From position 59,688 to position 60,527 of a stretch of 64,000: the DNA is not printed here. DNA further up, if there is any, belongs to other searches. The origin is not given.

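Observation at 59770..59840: Second homopolymer-spacer promoter (TTGACT-N19 with G9-TAAATA) drives an antisense prophage moron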

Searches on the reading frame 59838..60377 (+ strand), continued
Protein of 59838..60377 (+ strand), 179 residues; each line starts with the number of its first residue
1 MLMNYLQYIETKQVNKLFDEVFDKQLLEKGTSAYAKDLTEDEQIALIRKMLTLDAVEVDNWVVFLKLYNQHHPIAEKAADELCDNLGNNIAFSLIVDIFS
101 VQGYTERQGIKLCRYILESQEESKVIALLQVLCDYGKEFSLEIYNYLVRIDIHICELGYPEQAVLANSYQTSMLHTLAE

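Call 38: find_encoding_contigs(protein=P0048, flank=5000, max_places=3)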
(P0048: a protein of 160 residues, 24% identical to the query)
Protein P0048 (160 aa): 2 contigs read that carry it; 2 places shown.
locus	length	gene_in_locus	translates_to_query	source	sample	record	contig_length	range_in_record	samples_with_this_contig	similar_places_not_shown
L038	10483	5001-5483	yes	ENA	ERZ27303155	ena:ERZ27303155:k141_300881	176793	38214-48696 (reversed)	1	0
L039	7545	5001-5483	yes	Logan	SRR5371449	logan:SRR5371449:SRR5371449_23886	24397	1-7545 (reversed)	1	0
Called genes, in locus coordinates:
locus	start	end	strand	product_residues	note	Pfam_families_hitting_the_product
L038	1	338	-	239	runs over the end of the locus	PF02463:SMC_N (faint), PF13555:AAA_29 (faint), PF00005:ABC_tran, PF13304:AAA_21 (faint)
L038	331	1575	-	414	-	PF12704:MacB_PCD, PF02687:FtsX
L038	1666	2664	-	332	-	PF11335:DUF3137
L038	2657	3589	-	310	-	-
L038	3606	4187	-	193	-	PF04011:LemA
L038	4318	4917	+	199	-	-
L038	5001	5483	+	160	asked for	-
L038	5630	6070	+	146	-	PF05099:TerB (faint)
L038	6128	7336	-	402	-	-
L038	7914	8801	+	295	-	-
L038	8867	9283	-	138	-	-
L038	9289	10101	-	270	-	-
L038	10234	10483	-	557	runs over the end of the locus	PF00091:Tubulin, PF12327:FtsZ_C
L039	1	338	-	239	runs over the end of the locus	PF02463:SMC_N (faint), PF13555:AAA_29 (faint), PF00005:ABC_tran, PF13304:AAA_21 (faint)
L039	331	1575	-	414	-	PF12704:MacB_PCD, PF02687:FtsX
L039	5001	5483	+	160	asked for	-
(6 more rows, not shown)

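Call 39: find_encoding_contigs(protein=P0045, flank=5000, max_places=4)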
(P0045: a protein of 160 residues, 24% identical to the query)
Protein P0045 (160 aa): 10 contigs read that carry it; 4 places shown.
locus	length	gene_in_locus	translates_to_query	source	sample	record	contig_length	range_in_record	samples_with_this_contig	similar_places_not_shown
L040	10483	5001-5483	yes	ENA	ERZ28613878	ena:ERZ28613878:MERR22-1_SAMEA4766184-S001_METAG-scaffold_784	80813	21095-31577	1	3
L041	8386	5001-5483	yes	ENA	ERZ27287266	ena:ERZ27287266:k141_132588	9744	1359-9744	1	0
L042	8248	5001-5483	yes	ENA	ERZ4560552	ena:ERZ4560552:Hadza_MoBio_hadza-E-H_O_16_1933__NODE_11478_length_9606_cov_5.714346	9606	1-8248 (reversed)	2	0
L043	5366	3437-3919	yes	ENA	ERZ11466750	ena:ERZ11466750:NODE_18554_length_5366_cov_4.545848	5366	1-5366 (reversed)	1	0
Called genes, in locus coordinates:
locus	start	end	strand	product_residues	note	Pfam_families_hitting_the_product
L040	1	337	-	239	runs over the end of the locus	PF02463:SMC_N (faint), PF13555:AAA_29 (faint), PF00005:ABC_tran, PF13304:AAA_21 (faint)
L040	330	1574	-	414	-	PF12704:MacB_PCD, PF02687:FtsX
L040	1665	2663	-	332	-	PF11335:DUF3137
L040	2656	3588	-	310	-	-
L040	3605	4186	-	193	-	PF04011:LemA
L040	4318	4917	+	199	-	-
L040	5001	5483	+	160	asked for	-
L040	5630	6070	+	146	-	PF05099:TerB (faint)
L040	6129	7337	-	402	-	-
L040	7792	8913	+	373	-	-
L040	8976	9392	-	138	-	-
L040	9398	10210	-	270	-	-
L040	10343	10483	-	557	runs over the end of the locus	PF00091:Tubulin, PF12327:FtsZ_C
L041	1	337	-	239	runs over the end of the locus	PF02463:SMC_N (faint), PF13555:AAA_29 (faint), PF00005:ABC_tran, PF13304:AAA_21 (faint)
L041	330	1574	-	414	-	PF12704:MacB_PCD, PF02687:FtsX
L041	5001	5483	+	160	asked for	-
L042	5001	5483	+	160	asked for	-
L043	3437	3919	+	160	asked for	-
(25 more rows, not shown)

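Call 40: fold_search(model_id=the predicted structure, library=pdb)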
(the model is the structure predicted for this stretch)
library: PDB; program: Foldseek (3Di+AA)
matches with E <= 10: 793; with E <= 0.001: 0
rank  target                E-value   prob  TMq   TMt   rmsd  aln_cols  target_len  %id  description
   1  7mch_A                2.7e-01  0.93  0.41  0.21   7.1       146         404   15  Crystal structure of a single-chain E/F type bilin lyase-isomerase MpeQ in space group C2221 (released 2022-08-24)
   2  7kzq_E                4.4e-01  0.60  0.34  0.19   7.9       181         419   15  Structure of the human Fanconi anaemia Core-ID complex (released 2021-03-10)
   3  3q5m                  5.3e-01  0.33  0.27  0.24  10.9       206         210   16  Crystal structure of Escherichia coli BamD (released 2011-12-28)
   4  5ayw_D                5.6e-01  0.66  0.31  0.27  12.3       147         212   12  Structure of a membrane complex (released 2016-02-24)
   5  5xjt_2                5.6e-01  0.54  0.34  0.29  16.2       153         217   13  Crystal Structure of the Gemin2-binding domain of SMN, Gemin2 in Complex with SmD1(1-82)/D2.R61A/F/E/G from Human (released 2018-07-04)
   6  8oz0_2                6.5e-01  0.38  0.30  0.25  14.6       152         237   14  Structure of a human 48S translation initiation complex with eIF4F and eIF4A (released 2024-02-07)
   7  7mc4_B                6.8e-01  0.80  0.41  0.21   7.1       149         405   13  Crystal structure of a single-chain E/F type bilin lyase-isomerase MpeQ (released 2022-02-23)
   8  8d9w_B                7.8e-01  0.84  0.46  0.35   5.8       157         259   16  beta-Arf1 homodimeric interface within AP-1, Arf1, Nef, MHC-I lattice on narrow tubes (released 2023-07-05)
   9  5fzq_B                7.8e-01  0.38  0.23  0.33  11.2       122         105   13  Designed TPR Protein M4N (released 2016-10-12)
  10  5cwh                  8.6e-01  0.93  0.51  0.56   4.7       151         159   12  Crystal structure of de novo designed helical repeat protein DHR14 (released 2015-12-16)
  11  3vty_A                8.6e-01  0.60  0.37  0.37  10.0       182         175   13  Crystal structure of MamA (released 2012-10-31)
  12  8e0n_F                9.5e-01  0.16  0.22  0.23  14.1       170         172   17  Homotrimeric variant of tcTRP9, BGL18 (released 2023-04-12)
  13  3sla_A                9.9e-01  0.44  0.34  0.36   7.9       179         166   13  X-ray structure of first four repeats of human beta-catenin (released 2012-02-29)
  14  2i2o_B                9.9e-01  0.11  0.20  0.18  13.1       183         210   14  Crystal Structure of an eIF4G-like Protein from Danio rerio (released 2006-08-29)
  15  3ash_A                1.0e+00  0.47  0.32  0.33   8.5       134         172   13  MamA D159K mutant 1 (released 2011-07-20)
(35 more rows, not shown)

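Call 44: search_protein_families(library=padloc, alignment_id=A1, max_evalue=0.01)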
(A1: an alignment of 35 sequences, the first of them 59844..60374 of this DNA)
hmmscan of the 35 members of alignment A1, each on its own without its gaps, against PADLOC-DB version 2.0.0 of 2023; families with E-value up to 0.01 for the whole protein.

A. member 1, window:59844-60374:+ (177 aa): 0 families

B. families by the number of members that match (of 35 scanned): 6 families
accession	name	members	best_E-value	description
PDLC01504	Csm2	1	0.0019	CAS-III-D; effector_SS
PDLC04437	PDC-M13A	1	0.0019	-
PDLC01926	CARF7--CARF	1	0.0025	-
PDLC04436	PDC-M13A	1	0.003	-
PDLC03899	NsnC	1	0.0071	-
PDLC01140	Unk_02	1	0.0084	Unknown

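Call 45: search_protein_families(library=phrogs, alignment_id=A1, max_evalue=0.01)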
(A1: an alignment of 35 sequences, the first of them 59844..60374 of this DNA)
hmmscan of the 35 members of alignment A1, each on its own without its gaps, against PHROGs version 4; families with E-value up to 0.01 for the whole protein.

A. member 1, window:59844-60374:+ (177 aa): 1 family
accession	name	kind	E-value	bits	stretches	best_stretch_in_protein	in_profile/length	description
phrog_10962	-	unknown function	0.002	19.2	1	109-158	31-80/117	-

B. families by the number of members that match (of 35 scanned): 3 families
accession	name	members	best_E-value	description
phrog_12267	-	1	0.00021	-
phrog_10962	-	1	0.002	-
phrog_22316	-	1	0.005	-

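Call 55: find_encoding_contigs(protein=P0003, flank=5000, max_places=5)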
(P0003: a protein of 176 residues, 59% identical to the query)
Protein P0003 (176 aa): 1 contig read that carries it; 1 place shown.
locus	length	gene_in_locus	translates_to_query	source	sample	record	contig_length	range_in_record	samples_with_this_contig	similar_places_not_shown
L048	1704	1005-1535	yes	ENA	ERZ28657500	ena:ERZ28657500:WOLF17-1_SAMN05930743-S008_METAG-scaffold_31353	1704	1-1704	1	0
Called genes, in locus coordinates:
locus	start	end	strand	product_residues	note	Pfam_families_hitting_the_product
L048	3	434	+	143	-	?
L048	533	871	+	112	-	-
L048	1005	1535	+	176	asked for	-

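Call 56: find_encoding_contigs(protein=P0004, flank=5000, max_places=4)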
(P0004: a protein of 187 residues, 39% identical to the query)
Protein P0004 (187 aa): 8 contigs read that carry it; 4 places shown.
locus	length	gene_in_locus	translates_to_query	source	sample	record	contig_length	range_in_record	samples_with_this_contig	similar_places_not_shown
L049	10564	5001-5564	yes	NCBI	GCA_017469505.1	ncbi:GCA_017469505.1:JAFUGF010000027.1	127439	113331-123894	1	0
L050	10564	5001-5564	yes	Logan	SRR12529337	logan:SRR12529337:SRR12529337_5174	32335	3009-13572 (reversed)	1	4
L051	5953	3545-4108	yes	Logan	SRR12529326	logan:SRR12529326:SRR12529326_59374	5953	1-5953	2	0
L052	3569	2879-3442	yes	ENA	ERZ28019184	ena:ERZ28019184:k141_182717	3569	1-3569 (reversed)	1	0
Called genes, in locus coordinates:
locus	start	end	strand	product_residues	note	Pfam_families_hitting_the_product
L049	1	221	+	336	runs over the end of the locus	PF00528:BPD_transp_1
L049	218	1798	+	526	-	PF00931:NB-ARC (faint), PF02463:SMC_N, PF04851:ResIII (faint), PF13555:AAA_29 (faint), PF00005:ABC_tran, PF13401:AAA_22 (faint), PF02463:SMC_N (weak), PF00005:ABC_tran, +4 more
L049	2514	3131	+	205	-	-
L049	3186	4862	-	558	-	-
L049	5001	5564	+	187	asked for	-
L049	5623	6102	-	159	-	PF01668:SmpB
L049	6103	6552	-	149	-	PF04519:Bactofilin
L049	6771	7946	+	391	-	PF25917:BSH_RND, PF25973:BSH_CzcB, PF25876:HH_MFP_RND (weak), PF25940:LcnD_C (weak), PF25954:Beta-barrel_RND_2, PF25990:Beta-barrel_YknX, PF26002:Beta-barrel_AprE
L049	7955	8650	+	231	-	PF00005:ABC_tran, PF02463:SMC_N (faint), PF13304:AAA_21 (faint)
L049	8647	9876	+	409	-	PF12704:MacB_PCD, PF02687:FtsX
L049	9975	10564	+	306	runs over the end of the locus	-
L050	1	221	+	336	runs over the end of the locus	PF00528:BPD_transp_1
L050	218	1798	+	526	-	PF00931:NB-ARC (faint), PF02463:SMC_N, PF04851:ResIII (faint), PF13555:AAA_29 (faint), PF00005:ABC_tran, PF13401:AAA_22 (faint), PF02463:SMC_N (weak), PF00005:ABC_tran, +4 more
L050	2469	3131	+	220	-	-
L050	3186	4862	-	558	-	-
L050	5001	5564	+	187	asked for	-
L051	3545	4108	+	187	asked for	-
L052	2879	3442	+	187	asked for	-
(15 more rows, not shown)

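Call 65: predict_structure(alignment_id=A1)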
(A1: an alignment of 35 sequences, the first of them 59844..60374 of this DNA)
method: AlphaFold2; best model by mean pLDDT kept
length: 177 residues; sequences in the alignment: 35
mean_pLDDT: 93.2   pTM: 0.85
mean pLDDT of the five models: 93.2, 93.1, 92.6, 91.8, 91.7
residues with pLDDT >= 90: 155; 70-90: 13; 50-70: 9; < 50: 0
segments of 3 or more residues with pLDDT < 50: none
pLDDT, mean of each block of 10 residues (from residue 1): 93 94 67 93 98 92 95 98 97 97 97 95 96 94 96 93 95 87
secondary structure, 60 per line:
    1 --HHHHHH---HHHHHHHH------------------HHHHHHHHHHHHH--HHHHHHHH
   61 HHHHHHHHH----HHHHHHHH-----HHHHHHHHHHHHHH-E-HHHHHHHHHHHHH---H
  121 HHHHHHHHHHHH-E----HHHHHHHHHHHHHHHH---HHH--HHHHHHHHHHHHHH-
elements in order: H3-8 H12-19 H38-50 H53-69 H74-81 H87-100 H104-116 H120-132 H139-154 H163-176

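Call 68: fold_search(model_id=the predicted structure, library=pdb)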
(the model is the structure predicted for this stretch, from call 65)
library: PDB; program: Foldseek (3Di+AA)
matches with E <= 10: 947; with E <= 0.001: 0
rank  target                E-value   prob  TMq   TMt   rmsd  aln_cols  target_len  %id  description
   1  1jwf                  1.2e-01  0.57  0.23  0.27  12.1       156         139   16  Crystal Structure of human GGA1 VHS domain. (released 2002-03-06)
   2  8frf_H                1.6e-01  0.97  0.50  0.43   7.3       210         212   15  Homodimeric designed loop protein RBL7_C2_3 (released 2024-04-17)
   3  8frf_C                1.8e-01  0.97  0.50  0.45   8.2       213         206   13  Homodimeric designed loop protein RBL7_C2_3 (released 2024-04-17)
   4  8or3_C                2.2e-01  0.97  0.53  0.12   7.0       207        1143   12  CAND1-CUL1-RBX1-SKP1-SKP2-DCNL1 (released 2023-06-28)
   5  5dn7                  2.5e-01  0.82  0.37  0.29   9.8       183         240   11  Crescerin uses a TOG domain array to regulate microtubules in the primary cilium (released 2015-09-23)
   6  7ai4_B                2.5e-01  0.57  0.30  0.26  11.3       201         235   14  Crystal structure of the KLC1-TPR domain truncated from its nonTPR region ([A1-B6]-Delta-nonTPR fragment) (released 2021-10-06)
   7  8d9w_B                2.6e-01  0.93  0.43  0.32   7.0       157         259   18  beta-Arf1 homodimeric interface within AP-1, Arf1, Nef, MHC-I lattice on narrow tubes (released 2023-07-05)
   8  3ceq_A                2.6e-01  0.63  0.32  0.26   9.0       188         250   12  The TPR domain of Human Kinesin Light Chain 2 (hKLC2) (released 2008-08-12)
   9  8frf_G                3.5e-01  0.90  0.50  0.45   7.6       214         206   13  Homodimeric designed loop protein RBL7_C2_3 (released 2024-04-17)
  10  5fjy_A                3.5e-01  0.57  0.32  0.24  10.7       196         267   12  Crystal structure of mouse kinesin light chain 2 (residues 161-480) (released 2016-02-24)
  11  8e12_C                3.7e-01  0.25  0.21  0.22  15.0       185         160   14  Homotrimeric variant of tcTRP9, BGL14 (released 2023-04-12)
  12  4cek                  3.8e-01  0.82  0.42  0.34   8.4       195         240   14  Crystal structure of the second MIF4G domain of human nonsense mediated decay factor UPF2 (released 2013-12-11)
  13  8frf_E                4.9e-01  0.90  0.52  0.46   7.9       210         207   13  Homodimeric designed loop protein RBL7_C2_3 (released 2024-04-17)
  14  8wbu                  4.9e-01  0.25  0.25  0.15  13.2       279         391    8  The crystal structure of circular mannose with mutant H247F of the cellobiose 2-epimerase from Caldicellulosiruptor sacc (released 2023-10-25)
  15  4d0p                  5.1e-01  0.84  0.50  0.28   8.7       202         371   13  Crystal structure of human CSN4 (released 2014-07-23)
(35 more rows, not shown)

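Call 71: fold_search(model_id=the predicted structure, library=viral)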
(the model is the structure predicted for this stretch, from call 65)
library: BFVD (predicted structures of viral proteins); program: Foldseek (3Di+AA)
matches with E <= 10: 389; with E <= 0.001: 0
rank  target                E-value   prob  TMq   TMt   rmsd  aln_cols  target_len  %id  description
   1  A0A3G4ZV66            1.1e-01  0.80  0.34  0.19  12.8       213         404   10  Uncharacterized protein [Edafosvirus sp.]
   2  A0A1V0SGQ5            3.1e-01  0.38  0.31  0.23  11.7       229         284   10  Ankyrin repeat protein [Hokovirus HKV1]
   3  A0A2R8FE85            3.2e-01  0.38  0.26  0.16  12.7       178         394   15  Uncharacterized protein [Brazilian cedratvirus IHUMI]
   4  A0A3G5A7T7            3.4e-01  0.72  0.31  0.21   8.4       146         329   14  Uncharacterized protein [Hyperionvirus sp.]
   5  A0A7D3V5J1            4.1e-01  0.66  0.37  0.17  10.2       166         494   14  Tetratricopeptide repeat protein [Fadolivirus FV1/VV64]
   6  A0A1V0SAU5            4.5e-01  0.47  0.30  0.18  10.6       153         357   14  Uncharacterized protein [Catovirus CTV1]
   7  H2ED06                4.7e-01  0.89  0.51  0.47   6.1       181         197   14  Uncharacterized protein [Moumouvirus sp. 'Monve']
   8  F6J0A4                4.9e-01  0.28  0.25  0.23  13.1       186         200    7  (no name in the UniProt tables at hand)
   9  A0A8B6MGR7            5.4e-01  0.41  0.37  0.30  10.3       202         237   14  (no name in the UniProt tables at hand)
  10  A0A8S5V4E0            6.3e-01  0.28  0.32  0.10  10.2       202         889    9  BppU domain protein [Myoviridae sp. ct8iP21]
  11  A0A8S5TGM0            7.6e-01  0.21  0.29  0.22  10.6       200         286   10  Uncharacterized protein [Myoviridae sp. ctIty1]
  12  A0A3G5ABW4            7.6e-01  0.20  0.27  0.17  14.8       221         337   10  Uncharacterized protein [Hyperionvirus sp.]
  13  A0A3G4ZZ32            8.4e-01  0.60  0.50  0.22   8.5       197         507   12  Ankyrin repeat protein [Gaeavirus sp.]
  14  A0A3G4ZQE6            8.4e-01  0.51  0.38  0.19   8.6       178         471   13  TPR repeat protein [Barrevirus sp.]
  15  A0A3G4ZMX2            8.4e-01  0.33  0.31  0.11   9.9       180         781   11  RING-type domain-containing protein [Terrestrivirus sp.]
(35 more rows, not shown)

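Call 77: find_encoding_contigs(protein=P0005, flank=4000, max_places=3)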
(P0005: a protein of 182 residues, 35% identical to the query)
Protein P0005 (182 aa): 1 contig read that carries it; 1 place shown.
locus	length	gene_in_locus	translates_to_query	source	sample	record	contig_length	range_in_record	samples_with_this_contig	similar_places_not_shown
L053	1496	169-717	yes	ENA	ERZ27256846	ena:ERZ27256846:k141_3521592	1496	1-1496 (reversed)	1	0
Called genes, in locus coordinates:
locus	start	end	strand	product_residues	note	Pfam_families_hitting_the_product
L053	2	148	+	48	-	?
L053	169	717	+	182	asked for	-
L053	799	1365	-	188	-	-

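Call 78: find_encoding_contigs(protein=P0006, flank=4000, max_places=3)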
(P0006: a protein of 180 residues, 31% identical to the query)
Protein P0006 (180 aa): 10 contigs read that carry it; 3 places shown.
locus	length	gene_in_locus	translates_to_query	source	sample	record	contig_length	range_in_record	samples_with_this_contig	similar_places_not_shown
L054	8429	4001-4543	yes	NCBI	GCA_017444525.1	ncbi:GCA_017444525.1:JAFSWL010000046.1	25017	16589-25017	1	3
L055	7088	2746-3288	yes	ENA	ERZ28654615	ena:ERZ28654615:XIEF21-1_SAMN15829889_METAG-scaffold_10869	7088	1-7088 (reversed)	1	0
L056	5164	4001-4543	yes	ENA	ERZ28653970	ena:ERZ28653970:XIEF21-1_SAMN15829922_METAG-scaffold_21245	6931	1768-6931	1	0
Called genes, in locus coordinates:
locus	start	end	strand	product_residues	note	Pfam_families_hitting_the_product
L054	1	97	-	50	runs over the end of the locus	-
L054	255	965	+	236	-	PF00483:NTP_transferase, PF12804:NTP_transf_3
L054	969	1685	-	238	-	PF01966:HD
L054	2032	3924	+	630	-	PF22673:MCP-like_PDC_1, PF02743:dCache_1, PF00672:HAMP, PF07228:SpoIIE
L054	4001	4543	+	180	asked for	-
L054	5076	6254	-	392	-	PF01180:DHO_dh, PF01207:Dus (faint), PF00037:Fer4 (faint), PF12837:Fer4_6 (faint), PF12797:Fer4_2 (faint), PF12838:Fer4_7 (weak), PF13237:Fer4_10 (weak), PF14697:Fer4_21, +1 more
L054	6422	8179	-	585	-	PF13292:DXP_synthase_N, PF00676:E1_dh (weak), PF00456:Transketolase_N (weak), PF13292:DXP_synthase_N (weak), PF02779:Transket_pyr, PF02780:Transketolase_C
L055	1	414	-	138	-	?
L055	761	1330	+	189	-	-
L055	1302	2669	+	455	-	PF02743:dCache_1 (weak), PF00672:HAMP, PF07228:SpoIIE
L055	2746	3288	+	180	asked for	-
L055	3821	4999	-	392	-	PF01180:DHO_dh, PF01207:Dus (faint), PF00037:Fer4 (faint), PF12837:Fer4_6 (faint), PF12797:Fer4_2 (faint), PF12838:Fer4_7 (weak), PF13237:Fer4_10 (weak), PF14697:Fer4_21, +1 more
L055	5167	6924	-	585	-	PF13292:DXP_synthase_N, PF00676:E1_dh (weak), PF00456:Transketolase_N (weak), PF13292:DXP_synthase_N (weak), PF02779:Transket_pyr, PF02780:Transketolase_C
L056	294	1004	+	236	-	PF00483:NTP_transferase, PF12804:NTP_transf_3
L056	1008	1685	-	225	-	-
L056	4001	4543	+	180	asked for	-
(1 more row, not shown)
